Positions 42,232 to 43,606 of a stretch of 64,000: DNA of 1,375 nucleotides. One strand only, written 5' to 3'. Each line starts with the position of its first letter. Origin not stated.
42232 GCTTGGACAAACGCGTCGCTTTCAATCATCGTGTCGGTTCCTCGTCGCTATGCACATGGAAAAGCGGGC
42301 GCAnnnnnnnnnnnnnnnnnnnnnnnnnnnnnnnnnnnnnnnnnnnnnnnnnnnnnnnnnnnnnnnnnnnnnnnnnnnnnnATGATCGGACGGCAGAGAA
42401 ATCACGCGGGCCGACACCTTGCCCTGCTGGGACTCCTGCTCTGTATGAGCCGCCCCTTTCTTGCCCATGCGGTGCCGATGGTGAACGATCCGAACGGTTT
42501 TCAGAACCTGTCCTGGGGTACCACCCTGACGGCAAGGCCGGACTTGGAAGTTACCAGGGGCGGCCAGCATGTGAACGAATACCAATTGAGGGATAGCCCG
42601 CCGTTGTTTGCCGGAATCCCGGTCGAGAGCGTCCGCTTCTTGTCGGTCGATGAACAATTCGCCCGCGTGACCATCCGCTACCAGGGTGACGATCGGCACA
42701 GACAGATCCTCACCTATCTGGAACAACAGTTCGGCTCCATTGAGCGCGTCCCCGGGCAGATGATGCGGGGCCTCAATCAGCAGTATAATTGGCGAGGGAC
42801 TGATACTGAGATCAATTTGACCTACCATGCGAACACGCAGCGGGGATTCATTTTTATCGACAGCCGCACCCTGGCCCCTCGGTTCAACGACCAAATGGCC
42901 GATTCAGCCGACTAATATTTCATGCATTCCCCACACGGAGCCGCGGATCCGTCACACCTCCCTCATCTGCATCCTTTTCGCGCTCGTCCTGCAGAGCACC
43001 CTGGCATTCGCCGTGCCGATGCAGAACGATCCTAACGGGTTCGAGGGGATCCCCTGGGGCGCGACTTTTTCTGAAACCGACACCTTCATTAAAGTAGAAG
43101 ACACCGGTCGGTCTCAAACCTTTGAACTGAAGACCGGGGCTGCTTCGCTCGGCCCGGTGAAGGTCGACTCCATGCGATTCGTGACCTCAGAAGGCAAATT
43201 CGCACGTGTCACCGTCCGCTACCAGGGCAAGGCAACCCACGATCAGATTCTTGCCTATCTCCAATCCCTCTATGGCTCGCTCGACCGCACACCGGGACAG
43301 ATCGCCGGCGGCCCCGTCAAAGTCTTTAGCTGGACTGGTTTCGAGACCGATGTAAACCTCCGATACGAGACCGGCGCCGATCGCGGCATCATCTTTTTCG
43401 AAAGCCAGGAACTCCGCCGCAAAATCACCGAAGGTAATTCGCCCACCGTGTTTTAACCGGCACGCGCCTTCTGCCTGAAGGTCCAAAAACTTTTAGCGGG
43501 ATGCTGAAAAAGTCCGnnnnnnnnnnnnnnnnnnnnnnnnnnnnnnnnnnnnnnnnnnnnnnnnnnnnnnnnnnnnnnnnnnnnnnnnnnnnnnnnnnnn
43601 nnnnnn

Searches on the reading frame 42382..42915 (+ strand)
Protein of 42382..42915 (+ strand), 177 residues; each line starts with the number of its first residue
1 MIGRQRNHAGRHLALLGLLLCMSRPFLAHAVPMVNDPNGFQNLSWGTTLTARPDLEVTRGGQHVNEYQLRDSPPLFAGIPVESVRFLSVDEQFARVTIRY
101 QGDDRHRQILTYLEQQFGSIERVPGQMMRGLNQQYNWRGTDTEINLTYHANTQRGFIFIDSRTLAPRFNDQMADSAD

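Call 85: search_protein_families(library=pfam, proteins=[window:42382-42915:+], max_evalue=1)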
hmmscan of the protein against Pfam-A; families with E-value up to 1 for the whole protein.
window:42382-42915:+ (177 aa): 0 families

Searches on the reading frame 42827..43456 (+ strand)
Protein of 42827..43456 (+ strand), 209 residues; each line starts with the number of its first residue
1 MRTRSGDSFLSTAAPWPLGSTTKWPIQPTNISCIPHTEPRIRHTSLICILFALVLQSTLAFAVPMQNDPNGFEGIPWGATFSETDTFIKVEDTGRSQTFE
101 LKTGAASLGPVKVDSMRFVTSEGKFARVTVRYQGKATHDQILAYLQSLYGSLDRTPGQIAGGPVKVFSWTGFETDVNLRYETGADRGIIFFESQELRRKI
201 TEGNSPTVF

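Call 7: search_protein_families(library=pfam, proteins=[window:42827-43456:+])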
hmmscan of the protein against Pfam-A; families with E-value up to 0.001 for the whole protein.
window:42827-43456:+ (209 aa): 0 families

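Call 85: search_protein_families(library=pfam, proteins=[window:42827-43456:+], max_evalue=1)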
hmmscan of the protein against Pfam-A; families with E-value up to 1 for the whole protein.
window:42827-43456:+ (209 aa): 0 families
